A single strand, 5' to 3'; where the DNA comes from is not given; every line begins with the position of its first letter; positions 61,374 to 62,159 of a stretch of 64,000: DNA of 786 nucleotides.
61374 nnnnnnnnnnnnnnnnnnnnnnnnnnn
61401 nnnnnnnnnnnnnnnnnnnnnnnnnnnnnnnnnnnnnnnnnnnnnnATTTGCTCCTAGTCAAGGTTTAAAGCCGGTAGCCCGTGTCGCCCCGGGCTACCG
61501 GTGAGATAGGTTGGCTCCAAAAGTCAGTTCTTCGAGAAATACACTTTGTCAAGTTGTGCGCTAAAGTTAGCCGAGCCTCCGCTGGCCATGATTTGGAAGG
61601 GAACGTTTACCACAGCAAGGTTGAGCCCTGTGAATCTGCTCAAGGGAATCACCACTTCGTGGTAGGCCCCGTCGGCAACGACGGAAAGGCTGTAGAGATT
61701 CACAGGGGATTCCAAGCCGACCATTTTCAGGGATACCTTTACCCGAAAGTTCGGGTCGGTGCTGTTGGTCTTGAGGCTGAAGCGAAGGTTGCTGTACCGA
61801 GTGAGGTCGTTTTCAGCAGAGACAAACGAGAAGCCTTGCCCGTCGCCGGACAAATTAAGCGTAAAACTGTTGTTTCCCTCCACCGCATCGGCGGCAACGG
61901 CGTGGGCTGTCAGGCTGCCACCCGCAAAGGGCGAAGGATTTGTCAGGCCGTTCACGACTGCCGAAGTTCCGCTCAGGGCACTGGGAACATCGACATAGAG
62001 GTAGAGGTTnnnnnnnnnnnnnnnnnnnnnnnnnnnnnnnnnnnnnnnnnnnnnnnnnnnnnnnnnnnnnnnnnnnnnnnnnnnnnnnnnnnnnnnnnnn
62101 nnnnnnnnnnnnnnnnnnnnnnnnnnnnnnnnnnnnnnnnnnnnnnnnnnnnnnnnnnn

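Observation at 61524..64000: Shared C-terminal ~120-aa domain ending in Y(F/W)(S/T)KN on a Big_2 surface lipoprotein and a GH-A glycosidase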

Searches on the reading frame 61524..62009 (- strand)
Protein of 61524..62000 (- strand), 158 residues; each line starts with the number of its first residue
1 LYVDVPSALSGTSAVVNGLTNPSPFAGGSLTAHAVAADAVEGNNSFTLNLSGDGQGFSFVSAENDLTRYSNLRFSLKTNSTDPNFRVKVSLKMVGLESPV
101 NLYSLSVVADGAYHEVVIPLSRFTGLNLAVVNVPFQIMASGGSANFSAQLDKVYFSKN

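Call 10: find_homologous_proteins(query=window:61524-62000:-, max_evalue=0.001)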
Query window:61524-62000:-: 48 candidates shared short words with the query, none scored E <= 0.001.

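Call 48: predict_structure(alignment_id=A4)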
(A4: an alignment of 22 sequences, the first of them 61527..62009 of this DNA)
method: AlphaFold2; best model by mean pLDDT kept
length: 161 residues; sequences in the alignment: 22
mean_pLDDT: 65.2   pTM: 0.67
mean pLDDT of the five models: 65.2, 61.1, 59.2, 56.4, 55.4
residues with pLDDT >= 90: 0; 70-90: 85; 50-70: 40; < 50: 36
segments of 3 or more residues with pLDDT < 50: 1-31, 37-39
pLDDT, mean of each block of 10 residues (from residue 1): 30 40 42 51 62 71 77 84 70 65 66 81 78 77 69 79 67
secondary structure, 60 per line:
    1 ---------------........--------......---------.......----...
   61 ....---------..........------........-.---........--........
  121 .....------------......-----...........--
elements in order: E16-23 E32-37 E47-53 E58-64 E74-83 E90-97 E103-110 E113-122 E138-143 E149-159

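Call 62: search_protein_representatives(alignment_id=A5)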
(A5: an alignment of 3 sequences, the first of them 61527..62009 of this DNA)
Query: 3 sequences, 161 profile positions. Proteins with E-value up to 0.001 (for the whole library): 119; up to 1e-10: 18; up to 1e-30: 1. The best 119 are listed.
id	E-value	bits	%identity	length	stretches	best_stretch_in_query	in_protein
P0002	2.3e-88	310.4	-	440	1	1-161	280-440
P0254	1.6e-25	106.1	-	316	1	8-159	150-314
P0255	1.6e-24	102.8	-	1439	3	34-159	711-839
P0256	5.5e-23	97.8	-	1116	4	67-160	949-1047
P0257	1.1e-21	93.6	-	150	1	21-161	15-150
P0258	1.3e-21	93.4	-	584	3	37-159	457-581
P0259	2.3e-20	89.3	-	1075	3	28-159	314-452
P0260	6.3e-19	84.7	-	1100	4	41-159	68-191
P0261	1.9e-18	83.1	-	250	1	35-159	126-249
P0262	2.2e-14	69.9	-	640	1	20-160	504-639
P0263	2.6e-14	69.7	-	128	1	35-160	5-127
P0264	1.1e-12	64.4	-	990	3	41-161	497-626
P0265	2.1e-12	63.5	-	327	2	4-144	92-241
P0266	1.2e-11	61.1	-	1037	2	33-159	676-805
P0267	1.7e-11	60.5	-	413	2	30-159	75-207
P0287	6.8e-08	48.8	-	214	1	27-160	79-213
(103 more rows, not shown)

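Call 65: search_protein_families(library=pfam, alignment_id=A6, max_evalue=0.001)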
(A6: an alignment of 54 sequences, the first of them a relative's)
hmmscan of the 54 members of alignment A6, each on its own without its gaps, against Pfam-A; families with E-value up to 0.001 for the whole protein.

A. member 1, P0254 (316 aa): 0 families

B. families by the number of members that match (of 54 scanned): 37 families (the first 25 are shown)
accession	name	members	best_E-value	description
PF18559.7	Exop_C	28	4.6e-19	Galactose-binding domain-like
PF00722.28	Glyco_hydro_16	23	9.7e-24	Glycosyl hydrolases family 16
PF03935.22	SKN1_KRE6_Sbg1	20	7.2e-15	Beta-glucan synthesis-associated protein SKN1/KRE6/Sbg1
PF21582.3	CBM30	13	2.2e-26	Carbohydrate binding domain 30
PF18962.6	Por_Secre_tail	10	1.3e-14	Secretion system C-terminal sorting domain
PF03425.19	CBM_11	10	2.4e-09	Carbohydrate binding domain (family 11)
PF18329.7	SGBP_B_XBD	10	1.1e-08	Surface glycan-binding protein B xyloglucan binding domain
PF17957.7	Big_7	9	2.3e-79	Bacterial Ig domain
PF22633.2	F5_F8_type_C_2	9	1.1e-48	NedA-like, galactose-binding domain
PF00754.31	F5_F8_type_C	9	5.8e-47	F5/8 type C domain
PF08547.18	CIA30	7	1.2e-10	Complex I intermediate-associated protein 30 (CIA30)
PF02210.31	Laminin_G_2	6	1e-07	Laminin G domain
PF18911.6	PKD_4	4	1.1e-25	PKD domain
PF07495.19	Y_Y_Y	4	6.5e-21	Y_Y_Y domain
PF00801.26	PKD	4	8.9e-21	PKD domain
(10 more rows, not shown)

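Call 66: search_protein_families(library=pfam, proteins=[P0255, P0256, P0258, P0259, P0260, P0261, P0262, P0264, P0266, P0287], max_evalue=0.001)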
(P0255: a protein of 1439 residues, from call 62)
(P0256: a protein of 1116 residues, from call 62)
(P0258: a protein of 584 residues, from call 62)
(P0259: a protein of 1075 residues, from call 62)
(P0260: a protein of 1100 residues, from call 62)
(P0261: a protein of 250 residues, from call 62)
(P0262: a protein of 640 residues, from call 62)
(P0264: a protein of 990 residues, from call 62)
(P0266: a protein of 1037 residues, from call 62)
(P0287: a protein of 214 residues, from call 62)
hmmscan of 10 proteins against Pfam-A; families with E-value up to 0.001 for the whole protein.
P0255 (1439 aa): 18 families
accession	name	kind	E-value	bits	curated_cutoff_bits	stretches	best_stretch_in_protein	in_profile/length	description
PF17957.7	Big_7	-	2.3e-79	262.5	24.1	4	847-915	1-70/70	Bacterial Ig domain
PF07495.19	Y_Y_Y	-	6.5e-21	74.5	26.6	0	897-934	25-64/65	Y_Y_Y domain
PF00722.28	Glyco_hydro_16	-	9.6e-17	61.4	22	1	104-258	8-139/175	Glycosyl hydrolases family 16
PF16640.11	Big_3_5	-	3.6e-13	50.3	35.5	2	1112-1195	1-87/88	Bacterial Ig-like domain (group 3)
PF00801.26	PKD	-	9.4e-12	45.2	23.5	0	496-572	2-75/80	PKD domain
PF18559.7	Exop_C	-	1e-11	45.3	26.1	0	750-825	68-145/155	Galactose-binding domain-like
PF22352.2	K319L-like_PKD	-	2.1e-11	44.1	27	1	1231-1292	13-84/84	K319L-like, PKD domain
PF03935.22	SKN1_KRE6_Sbg1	-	8.4e-11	41.4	30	1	95-173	148-226/501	Beta-glucan synthesis-associated protein SKN1/KRE6/Sbg1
PF19077.6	Big_13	-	2.2e-09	38.2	27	1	860-934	23-100/102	Bacterial Ig-like domain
PF18962.6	Por_Secre_tail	-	2.9e-08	34.3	27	1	1359-1437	3-75/75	Secretion system C-terminal sorting domain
PF24421.1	Ig_J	-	7.6e-07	29.6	29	0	887-936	54-103/104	Tip attachment protein J, Ig-like domain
PF14041.11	Lipoprotein_21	-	2.6e-06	27.9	25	0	866-903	12-48/87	LppP/LprE lipoprotein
PF18981.6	InlK_D3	-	2e-05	25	25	0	907-934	48-75/75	Internalin K domain (D3/D4)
PF18911.6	PKD_4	-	4.1e-05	24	27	0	490-573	2-79/85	PKD domain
PF18329.7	SGBP_B_XBD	-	9.5e-05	23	26.4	0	747-836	75-182/186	Surface glycan-binding protein B xyloglucan binding domain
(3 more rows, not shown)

P0256 (1116 aa): 4 families
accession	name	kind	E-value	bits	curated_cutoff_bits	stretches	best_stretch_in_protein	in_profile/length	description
PF00722.28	Glyco_hydro_16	-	1.8e-16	60.5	22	1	136-286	28-145/175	Glycosyl hydrolases family 16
PF03935.22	SKN1_KRE6_Sbg1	-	4.1e-13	49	30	1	82-183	116-224/501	Beta-glucan synthesis-associated protein SKN1/KRE6/Sbg1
PF18559.7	Exop_C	-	1.7e-08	34.8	26.1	0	584-691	51-154/155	Galactose-binding domain-like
PF18329.7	SGBP_B_XBD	-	1.3e-05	25.9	26.4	0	954-1014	92-142/186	Surface glycan-binding protein B xyloglucan binding domain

P0258 (584 aa): 3 families
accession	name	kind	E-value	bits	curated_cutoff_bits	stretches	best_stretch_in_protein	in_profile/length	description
PF18559.7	Exop_C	-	4.6e-19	69.2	26.1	2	117-195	64-144/155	Galactose-binding domain-like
PF18329.7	SGBP_B_XBD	-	8.6e-05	23.2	26.4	0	347-365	122-140/186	Surface glycan-binding protein B xyloglucan binding domain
PF08547.18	CIA30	-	0.00043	20.8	24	0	81-176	38-119/157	Complex I intermediate-associated protein 30 (CIA30)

P0259 (1075 aa): 10 families
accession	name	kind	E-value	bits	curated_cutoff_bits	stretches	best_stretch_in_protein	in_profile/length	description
PF17957.7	Big_7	-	4.6e-37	126.9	24.1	2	728-796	1-70/70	Bacterial Ig domain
PF18559.7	Exop_C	-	1.7e-16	60.8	26.1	2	336-439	43-146/155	Galactose-binding domain-like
PF00722.28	Glyco_hydro_16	-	2.8e-15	56.6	22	1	72-224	13-141/175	Glycosyl hydrolases family 16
PF21582.3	CBM30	-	6.3e-15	56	27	1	859-962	33-147/170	Carbohydrate binding domain 30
PF03935.22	SKN1_KRE6_Sbg1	-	5.6e-11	42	30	1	58-136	148-226/501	Beta-glucan synthesis-associated protein SKN1/KRE6/Sbg1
PF18962.6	Por_Secre_tail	-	1e-08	35.8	27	1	1005-1073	1-74/75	Secretion system C-terminal sorting domain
PF18329.7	SGBP_B_XBD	-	2.8e-08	34.5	26.4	0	913-958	108-147/186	Surface glycan-binding protein B xyloglucan binding domain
PF02210.31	Laminin_G_2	-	1e-07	32.9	22.9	0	628-681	7-63/126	Laminin G domain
PF07495.19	Y_Y_Y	-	4.6e-05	23.7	26.6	0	780-808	27-56/65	Y_Y_Y domain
PF00801.26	PKD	-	0.00024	21.5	23.5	0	468-546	5-80/80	PKD domain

P0260 (1100 aa): 7 families
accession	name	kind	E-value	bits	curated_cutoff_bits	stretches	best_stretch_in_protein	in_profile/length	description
PF18911.6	PKD_4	-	1.1e-25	89.9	27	2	1010-1095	4-85/85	PKD domain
PF00801.26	PKD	-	8.9e-21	74.1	23.5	1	1012-1088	2-75/80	PKD domain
PF21582.3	CBM30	-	7.3e-18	65.5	27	0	93-163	60-138/170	Carbohydrate binding domain 30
PF22352.2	K319L-like_PKD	-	2.5e-12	47.1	27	1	1033-1086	20-76/84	K319L-like, PKD domain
PF13620.12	CarboxypepD_reg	-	1.1e-10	42.1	32.3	1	823-909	2-82/82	Carboxypeptidase regulatory-like domain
PF03425.19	CBM_11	-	3.3e-08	34.2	27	0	598-661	51-109/182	Carbohydrate binding domain (family 11)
PF08547.18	CIA30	-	3.7e-08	34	24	0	265-307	50-91/157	Complex I intermediate-associated protein 30 (CIA30)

P0261 (250 aa): 1 family
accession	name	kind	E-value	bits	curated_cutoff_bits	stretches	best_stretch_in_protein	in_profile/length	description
PF21582.3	CBM30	-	0.00016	22.1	27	1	161-218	71-136/170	Carbohydrate binding domain 30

P0262 (640 aa): 3 families
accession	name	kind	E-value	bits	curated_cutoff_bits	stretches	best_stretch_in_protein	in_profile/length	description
PF00722.28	Glyco_hydro_16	-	7.4e-22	78.1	22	1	95-294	10-173/175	Glycosyl hydrolases family 16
PF03935.22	SKN1_KRE6_Sbg1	-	8.4e-15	54.6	30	1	55-162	113-227/501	Beta-glucan synthesis-associated protein SKN1/KRE6/Sbg1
PF03425.19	CBM_11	-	1.1e-05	26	27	1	503-606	29-136/182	Carbohydrate binding domain (family 11)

P0264 (990 aa): 4 families
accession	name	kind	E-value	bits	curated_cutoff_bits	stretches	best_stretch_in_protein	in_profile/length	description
PF00722.28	Glyco_hydro_16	-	1.3e-16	61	22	1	222-380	9-140/175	Glycosyl hydrolases family 16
PF03935.22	SKN1_KRE6_Sbg1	-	8.1e-09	34.9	30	0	348-440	362-457/501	Beta-glucan synthesis-associated protein SKN1/KRE6/Sbg1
PF18559.7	Exop_C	-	3.7e-08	33.7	26.1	0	696-808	50-155/155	Galactose-binding domain-like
PF18329.7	SGBP_B_XBD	-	0.00017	22.2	26.4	0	899-959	93-143/186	Surface glycan-binding protein B xyloglucan binding domain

P0266 (1037 aa): 8 families
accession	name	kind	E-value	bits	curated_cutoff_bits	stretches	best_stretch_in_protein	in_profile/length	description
PF17957.7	Big_7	-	1.4e-28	99.7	24.1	2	553-620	1-70/70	Bacterial Ig domain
PF22633.2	F5_F8_type_C_2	-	1.5e-21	77.3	27.8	1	836-920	1-91/91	NedA-like, galactose-binding domain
PF00754.31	F5_F8_type_C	-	1e-19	71.4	28.2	1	823-932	3-122/127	F5/8 type C domain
PF00722.28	Glyco_hydro_16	-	3.9e-15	56.2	22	1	62-254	7-164/175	Glycosyl hydrolases family 16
PF03935.22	SKN1_KRE6_Sbg1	-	1.7e-13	50.3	30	1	54-132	148-226/501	Beta-glucan synthesis-associated protein SKN1/KRE6/Sbg1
PF18962.6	Por_Secre_tail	-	2.6e-09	37.7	27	1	963-1030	1-70/75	Secretion system C-terminal sorting domain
PF02210.31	Laminin_G_2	-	1.3e-05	26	22.9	0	391-456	45-104/126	Laminin G domain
PF18559.7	Exop_C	-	2.2e-05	24.8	26.1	0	709-792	59-146/155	Galactose-binding domain-like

P0287 (214 aa): 0 families

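Call 69: search_solved_structures(query=A7, max_evalue=1, show_alignments=2)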
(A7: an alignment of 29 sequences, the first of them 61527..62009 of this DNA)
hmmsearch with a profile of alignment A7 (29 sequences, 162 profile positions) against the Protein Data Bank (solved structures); distinct sequences matched with E-value up to 1: 13.
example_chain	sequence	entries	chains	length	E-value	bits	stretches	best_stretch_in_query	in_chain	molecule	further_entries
2lro_A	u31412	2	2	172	2.5e-08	37.2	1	23-157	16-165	Endoglucanase H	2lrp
1v0a_A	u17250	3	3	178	2.9e-08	37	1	23-157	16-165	ENDOGLUCANASE H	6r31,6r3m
1wmx_A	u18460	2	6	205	3.8e-05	26.8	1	5-136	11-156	COG3291: FOG: PKD repeat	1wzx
2c24_A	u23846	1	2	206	4e-05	26.8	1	5-136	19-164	ENDOGLUCANASE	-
5z06_A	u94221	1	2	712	0.0021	21.2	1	79-157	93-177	BDI_3064 protein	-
3qcw_A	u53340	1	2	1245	0.0077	19.4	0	71-122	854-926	Neurexin-1-alpha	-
3r05_A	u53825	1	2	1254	0.0084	19.2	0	71-122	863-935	Neurexin-1-alpha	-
3f95_A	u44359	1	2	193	0.014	18.5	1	72-124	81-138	Beta-glucosidase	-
3poy_A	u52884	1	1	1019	0.035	17.2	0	71-122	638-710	Neurexin-1-alpha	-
3usz_A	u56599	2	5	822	0.088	15.9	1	72-124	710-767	Exo-1,3/1,4-beta-glucanase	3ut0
3rrx_A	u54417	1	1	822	0.09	15.9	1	72-124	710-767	Exo-1,3/1,4-beta-glucanase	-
7zkq_A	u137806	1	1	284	0.69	13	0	70-136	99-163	Complex I intermediate-associated protein 30-domain-containing protein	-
7zkp_A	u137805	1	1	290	0.73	12.9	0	70-136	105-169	CIA30 domain-containing protein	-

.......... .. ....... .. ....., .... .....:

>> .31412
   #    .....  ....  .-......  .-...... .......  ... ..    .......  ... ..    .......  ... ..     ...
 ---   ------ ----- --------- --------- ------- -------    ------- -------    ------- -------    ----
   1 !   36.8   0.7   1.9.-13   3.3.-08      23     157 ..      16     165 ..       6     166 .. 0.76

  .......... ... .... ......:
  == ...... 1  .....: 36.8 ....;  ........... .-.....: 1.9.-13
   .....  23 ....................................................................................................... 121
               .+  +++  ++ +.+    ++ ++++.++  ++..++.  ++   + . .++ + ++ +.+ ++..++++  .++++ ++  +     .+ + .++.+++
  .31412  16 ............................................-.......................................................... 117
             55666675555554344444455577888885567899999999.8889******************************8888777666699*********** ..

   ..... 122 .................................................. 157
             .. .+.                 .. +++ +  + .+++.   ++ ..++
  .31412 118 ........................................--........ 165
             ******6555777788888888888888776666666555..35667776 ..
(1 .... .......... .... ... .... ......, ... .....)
